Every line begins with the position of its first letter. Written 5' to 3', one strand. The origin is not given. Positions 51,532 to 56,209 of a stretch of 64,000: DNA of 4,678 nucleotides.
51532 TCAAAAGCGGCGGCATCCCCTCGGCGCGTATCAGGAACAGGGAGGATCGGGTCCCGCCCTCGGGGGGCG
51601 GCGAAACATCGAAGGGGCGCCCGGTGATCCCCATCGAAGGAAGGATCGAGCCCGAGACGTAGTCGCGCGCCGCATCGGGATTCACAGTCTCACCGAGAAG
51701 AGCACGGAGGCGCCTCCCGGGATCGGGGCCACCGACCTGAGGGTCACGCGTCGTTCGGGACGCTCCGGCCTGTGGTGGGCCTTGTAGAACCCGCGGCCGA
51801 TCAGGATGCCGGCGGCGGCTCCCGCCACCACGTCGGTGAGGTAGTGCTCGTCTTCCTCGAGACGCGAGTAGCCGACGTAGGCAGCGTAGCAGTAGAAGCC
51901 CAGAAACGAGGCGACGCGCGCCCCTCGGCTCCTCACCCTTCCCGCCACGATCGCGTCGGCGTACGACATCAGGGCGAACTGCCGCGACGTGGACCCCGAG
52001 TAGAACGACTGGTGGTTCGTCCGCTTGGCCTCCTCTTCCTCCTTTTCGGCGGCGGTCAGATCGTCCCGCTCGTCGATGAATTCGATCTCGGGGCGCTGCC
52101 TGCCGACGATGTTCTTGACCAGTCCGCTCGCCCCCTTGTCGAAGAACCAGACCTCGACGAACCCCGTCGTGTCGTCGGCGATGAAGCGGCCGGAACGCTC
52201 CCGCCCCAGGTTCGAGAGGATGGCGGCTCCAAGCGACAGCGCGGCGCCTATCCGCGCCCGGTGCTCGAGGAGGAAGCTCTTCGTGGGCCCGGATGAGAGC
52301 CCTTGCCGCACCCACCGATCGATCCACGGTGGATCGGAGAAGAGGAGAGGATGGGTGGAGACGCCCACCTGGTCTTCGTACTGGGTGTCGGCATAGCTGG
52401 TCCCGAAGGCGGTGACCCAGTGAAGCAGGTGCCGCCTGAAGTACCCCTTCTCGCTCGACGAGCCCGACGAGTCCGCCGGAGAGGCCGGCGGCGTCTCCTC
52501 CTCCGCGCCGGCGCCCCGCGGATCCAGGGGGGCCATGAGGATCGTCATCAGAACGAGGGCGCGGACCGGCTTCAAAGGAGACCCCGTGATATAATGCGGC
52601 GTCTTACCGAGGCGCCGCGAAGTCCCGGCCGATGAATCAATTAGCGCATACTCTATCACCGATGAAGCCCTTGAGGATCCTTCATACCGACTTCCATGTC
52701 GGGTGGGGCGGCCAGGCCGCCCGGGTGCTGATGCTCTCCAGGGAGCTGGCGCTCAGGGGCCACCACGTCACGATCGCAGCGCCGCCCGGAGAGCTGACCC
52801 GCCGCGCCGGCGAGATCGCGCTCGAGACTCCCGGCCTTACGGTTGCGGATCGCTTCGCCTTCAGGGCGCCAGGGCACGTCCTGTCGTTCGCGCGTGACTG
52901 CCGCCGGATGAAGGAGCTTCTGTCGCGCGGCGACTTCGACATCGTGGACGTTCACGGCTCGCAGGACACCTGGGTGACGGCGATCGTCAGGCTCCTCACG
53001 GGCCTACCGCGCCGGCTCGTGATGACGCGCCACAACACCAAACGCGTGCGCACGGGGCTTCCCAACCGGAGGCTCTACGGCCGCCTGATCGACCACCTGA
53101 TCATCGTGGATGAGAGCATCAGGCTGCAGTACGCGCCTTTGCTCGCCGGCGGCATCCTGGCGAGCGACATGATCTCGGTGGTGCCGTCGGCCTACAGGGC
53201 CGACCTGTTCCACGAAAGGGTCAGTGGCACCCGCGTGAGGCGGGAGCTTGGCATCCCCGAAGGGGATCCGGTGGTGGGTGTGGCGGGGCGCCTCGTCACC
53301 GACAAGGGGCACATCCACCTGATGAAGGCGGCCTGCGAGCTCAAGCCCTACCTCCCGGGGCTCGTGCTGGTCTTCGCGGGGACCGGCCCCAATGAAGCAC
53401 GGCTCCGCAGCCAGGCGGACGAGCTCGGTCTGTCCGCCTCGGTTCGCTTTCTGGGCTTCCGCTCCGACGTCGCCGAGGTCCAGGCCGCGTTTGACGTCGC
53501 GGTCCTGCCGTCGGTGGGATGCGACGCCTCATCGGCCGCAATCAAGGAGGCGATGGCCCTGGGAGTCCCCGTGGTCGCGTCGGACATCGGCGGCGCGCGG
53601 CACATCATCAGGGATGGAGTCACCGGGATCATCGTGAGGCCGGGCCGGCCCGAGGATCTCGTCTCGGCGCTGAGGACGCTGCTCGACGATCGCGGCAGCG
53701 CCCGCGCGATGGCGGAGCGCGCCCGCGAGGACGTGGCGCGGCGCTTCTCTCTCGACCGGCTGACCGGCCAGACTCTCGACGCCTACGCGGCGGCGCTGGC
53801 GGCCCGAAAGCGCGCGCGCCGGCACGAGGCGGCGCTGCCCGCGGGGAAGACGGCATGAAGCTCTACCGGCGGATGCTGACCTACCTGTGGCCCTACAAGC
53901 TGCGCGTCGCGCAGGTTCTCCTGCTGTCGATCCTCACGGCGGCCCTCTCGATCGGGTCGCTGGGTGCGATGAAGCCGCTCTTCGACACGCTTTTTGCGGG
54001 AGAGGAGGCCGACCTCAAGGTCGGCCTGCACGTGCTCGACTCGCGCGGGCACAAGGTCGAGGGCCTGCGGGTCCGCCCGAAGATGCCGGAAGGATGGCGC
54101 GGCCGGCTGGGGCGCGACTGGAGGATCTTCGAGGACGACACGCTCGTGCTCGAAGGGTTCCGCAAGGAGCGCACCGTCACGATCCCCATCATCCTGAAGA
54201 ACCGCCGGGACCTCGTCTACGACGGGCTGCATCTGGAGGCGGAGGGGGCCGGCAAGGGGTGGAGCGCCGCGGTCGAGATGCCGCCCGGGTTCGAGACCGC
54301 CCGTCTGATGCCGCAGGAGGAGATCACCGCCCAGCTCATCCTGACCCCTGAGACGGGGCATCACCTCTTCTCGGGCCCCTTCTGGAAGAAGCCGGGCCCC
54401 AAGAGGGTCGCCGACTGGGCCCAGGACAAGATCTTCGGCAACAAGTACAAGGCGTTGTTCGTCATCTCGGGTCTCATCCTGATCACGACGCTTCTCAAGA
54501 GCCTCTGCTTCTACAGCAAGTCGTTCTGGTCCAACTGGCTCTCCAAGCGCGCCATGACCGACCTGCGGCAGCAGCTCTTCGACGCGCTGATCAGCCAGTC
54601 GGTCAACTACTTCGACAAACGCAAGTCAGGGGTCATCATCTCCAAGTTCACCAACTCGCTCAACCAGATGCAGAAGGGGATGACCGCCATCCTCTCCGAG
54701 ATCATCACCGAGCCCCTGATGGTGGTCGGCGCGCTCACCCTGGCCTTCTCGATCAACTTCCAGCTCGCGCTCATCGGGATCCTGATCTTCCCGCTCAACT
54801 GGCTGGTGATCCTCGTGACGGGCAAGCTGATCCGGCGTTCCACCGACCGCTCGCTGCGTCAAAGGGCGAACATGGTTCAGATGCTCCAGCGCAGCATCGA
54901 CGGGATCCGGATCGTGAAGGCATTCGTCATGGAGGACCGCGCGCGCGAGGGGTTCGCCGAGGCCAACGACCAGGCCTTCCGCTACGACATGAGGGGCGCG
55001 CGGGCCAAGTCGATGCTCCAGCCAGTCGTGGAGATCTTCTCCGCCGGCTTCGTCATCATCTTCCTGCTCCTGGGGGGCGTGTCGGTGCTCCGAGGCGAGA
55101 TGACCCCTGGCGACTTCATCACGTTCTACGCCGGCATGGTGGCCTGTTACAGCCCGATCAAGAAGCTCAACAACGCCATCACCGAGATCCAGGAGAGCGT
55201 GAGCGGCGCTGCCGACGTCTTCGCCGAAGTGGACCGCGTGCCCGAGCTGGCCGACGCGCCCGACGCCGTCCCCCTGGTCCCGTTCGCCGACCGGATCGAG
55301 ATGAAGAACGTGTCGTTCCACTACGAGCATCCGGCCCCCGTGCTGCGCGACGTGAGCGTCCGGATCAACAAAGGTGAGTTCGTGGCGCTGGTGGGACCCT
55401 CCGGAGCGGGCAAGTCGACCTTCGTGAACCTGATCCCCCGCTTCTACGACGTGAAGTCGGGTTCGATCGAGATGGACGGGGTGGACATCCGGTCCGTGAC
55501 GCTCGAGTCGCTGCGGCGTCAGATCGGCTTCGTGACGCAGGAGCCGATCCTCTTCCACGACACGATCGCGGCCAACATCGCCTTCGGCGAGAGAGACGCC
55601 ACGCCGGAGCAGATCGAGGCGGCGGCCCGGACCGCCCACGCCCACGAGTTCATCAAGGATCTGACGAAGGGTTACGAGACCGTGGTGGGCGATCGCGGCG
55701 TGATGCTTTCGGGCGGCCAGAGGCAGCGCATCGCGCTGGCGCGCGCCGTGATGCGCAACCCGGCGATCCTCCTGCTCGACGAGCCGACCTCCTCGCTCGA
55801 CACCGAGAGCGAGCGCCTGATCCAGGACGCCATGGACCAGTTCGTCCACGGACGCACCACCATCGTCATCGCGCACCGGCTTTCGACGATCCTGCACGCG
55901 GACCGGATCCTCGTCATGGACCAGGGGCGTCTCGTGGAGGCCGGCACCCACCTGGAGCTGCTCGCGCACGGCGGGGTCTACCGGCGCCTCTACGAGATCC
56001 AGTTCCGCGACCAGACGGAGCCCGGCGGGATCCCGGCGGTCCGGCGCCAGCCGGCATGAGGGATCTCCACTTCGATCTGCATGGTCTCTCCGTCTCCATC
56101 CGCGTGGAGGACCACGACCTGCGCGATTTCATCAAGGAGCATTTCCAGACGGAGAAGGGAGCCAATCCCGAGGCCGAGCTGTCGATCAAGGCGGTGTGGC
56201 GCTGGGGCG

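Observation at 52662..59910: RtcB-fold 'RNA ligase' embedded in a surface-glycan operon: candidate phosphodiester-forming glycan ligase system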

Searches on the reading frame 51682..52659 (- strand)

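Call 11: search_protein_families(library=pfam, proteins=[window:51682-52659:-], max_evalue=0.001)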
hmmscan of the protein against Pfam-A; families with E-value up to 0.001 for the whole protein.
window:51682-52659:- (325 aa): 1 family
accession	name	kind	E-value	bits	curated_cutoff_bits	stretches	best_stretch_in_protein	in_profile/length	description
PF01569.27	PAP2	-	1.3e-16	60.9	27.2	1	176-297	14-127/130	PAP2 superfamily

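Call 62: search_protein_families(library=pfam, proteins=[window:51682-52659:-], max_evalue=0.01)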
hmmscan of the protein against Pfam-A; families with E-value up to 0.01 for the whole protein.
window:51682-52659:- (325 aa): 1 family
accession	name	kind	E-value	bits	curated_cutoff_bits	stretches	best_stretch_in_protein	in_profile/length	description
PF01569.27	PAP2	-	1.3e-16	60.9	27.2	1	176-297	14-127/130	PAP2 superfamily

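Call 73: search_protein_families(library=ncbifam, proteins=[window:51682-52659:-], max_evalue=0.00001)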
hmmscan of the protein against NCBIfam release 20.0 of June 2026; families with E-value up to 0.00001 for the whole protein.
window:51682-52659:- (325 aa): 0 families

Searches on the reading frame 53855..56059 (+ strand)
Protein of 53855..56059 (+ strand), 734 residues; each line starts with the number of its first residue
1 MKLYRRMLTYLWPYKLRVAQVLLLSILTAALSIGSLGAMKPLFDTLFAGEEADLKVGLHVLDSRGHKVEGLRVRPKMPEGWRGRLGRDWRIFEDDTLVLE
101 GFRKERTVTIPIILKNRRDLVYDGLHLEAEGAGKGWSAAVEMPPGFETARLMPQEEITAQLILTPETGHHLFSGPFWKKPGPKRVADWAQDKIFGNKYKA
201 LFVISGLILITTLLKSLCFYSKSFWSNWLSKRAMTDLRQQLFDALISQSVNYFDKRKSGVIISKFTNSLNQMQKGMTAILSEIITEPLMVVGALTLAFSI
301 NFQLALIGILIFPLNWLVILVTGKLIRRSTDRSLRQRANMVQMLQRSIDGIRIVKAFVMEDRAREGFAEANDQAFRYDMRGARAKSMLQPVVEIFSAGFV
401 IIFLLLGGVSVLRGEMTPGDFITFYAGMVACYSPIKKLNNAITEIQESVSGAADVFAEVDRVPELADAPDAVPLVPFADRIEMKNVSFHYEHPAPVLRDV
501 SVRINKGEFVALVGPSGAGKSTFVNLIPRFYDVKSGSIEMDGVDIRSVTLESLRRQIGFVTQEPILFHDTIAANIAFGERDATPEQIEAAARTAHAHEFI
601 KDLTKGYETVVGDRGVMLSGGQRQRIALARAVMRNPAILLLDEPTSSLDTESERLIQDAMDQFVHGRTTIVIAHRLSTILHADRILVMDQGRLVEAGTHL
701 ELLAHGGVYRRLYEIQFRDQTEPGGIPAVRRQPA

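Call 8: search_protein_families(library=pfam, proteins=[window:53855-56059:+], max_evalue=0.01)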
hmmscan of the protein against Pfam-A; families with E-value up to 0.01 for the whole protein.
window:53855-56059:+ (734 aa): 9 families
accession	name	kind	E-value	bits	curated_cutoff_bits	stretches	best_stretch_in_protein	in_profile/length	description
PF00664.28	ABC_membrane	-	5.3e-47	161.2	28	1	196-427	33-266/274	ABC transporter transmembrane region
PF00005.33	ABC_tran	-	7.2e-34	117.8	25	1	497-646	1-137/137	ABC transporter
PF02463.25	SMC_N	-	2.6e-06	27.4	40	1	540-688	113-211/220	RecF/RecN/SMC N terminal domain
PF13304.12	AAA_21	-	0.00019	22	27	0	509-533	1-25/304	AAA domain, putative AbiEii toxin, Type IV TA system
PF03193.22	RsgA_GTPase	-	0.0015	18.8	30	1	504-536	104-135/174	RsgA GTPase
PF13401.12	AAA_22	-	0.0059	17.3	27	0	507-566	5-63/130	AAA domain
PF20703.3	nSTAND1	-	0.0068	16.5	27.1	0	499-538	25-66/379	Novel STAND NTPase 1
PF13555.12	AAA_29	-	0.0071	16.5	27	0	500-524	15-39/61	P-loop containing region of AAA domain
PF13479.12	AAA_24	-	0.0079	16.5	27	0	510-613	5-71/195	AAA domain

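Call 9: search_protein_families(library=ncbifam, proteins=[window:53855-56059:+], max_evalue=0.01)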
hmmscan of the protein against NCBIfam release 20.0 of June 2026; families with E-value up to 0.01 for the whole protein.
window:53855-56059:+ (734 aa): 191 families (the best 25 are shown)
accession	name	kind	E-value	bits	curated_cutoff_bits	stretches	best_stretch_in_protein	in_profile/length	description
TIGR02203.1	MsbA_lipidA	equivalog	2.1e-152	508.5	602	1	193-719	44-572/572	lipid A export permease/ATP-binding protein MsbA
TIGR02204.1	MsbA_rel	hypoth_equivalog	1.1e-138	463.5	780.4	1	207-717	63-576/576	ABC transporter, permease/ATP-binding protein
NF052233.1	CphA_assoc_ABC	equivalog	4.8e-138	461.7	880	1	201-721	230-748/766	cyanophycin metabolism-associated ABC transporter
NF045513.1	HepA_fam_ABC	equivalog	4.1e-134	448.3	725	1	197-717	90-610/610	heterocyst formation ABC transporter subunit HepA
NF008381.0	PRK11176.1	equivalog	9.4e-124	413.9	867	1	191-718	53-581/582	lipid A ABC transporter ATP-binding protein/permease MsbA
TIGR00958.1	3a01208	subfamily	7.4e-116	388.1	874.6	1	199-712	202-710/711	antigen peptide transporter 2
TIGR01846.1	type_I_sec_HlyB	subfamily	9e-106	354.8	725.55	1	198-716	175-692/694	type I secretion system permease/ATPase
NF010178.0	PRK13657.1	equivalog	2.6e-103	346.5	733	1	223-718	77-572/588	glucan ABC transporter ATP-binding protein/ permease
TIGR03797.1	NHLM_micro_ABC2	equivalog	7.8e-94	315.5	709.4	1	196-716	170-685/686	NHLP bacteriocin export ABC transporter permease/ATPase subunit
TIGR03796.1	NHLM_micro_ABC1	equivalog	3e-89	300.1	853.3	1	202-712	194-708/710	NHLP family bacteriocin export ABC transporter peptidase/permease/ATPase subunit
TIGR02857.1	CydD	equivalog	6.5e-88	296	435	1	195-688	37-529/529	thiol reductant ABC exporter subunit CydD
NF008055.0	PRK10789.1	equivalog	1.9e-87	294.1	845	1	201-716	57-571/590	SmdA family multidrug ABC transporter permease/ATP-binding protein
TIGR03375.1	type_I_sec_LssB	subfamily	3.1e-87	293.5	693.1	1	198-703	185-689/696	type I secretion system permease/ATPase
NF008056.1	PRK10790.1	equivalog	1.4e-85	288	746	1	195-718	55-577/584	SmdB family multidrug efflux ABC transporter permease/ATP-binding protein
TIGR01192.1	chvA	subfamily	6.5e-85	285.9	585.4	1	229-713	83-567/585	glucan export ABC transporter ATP-binding protein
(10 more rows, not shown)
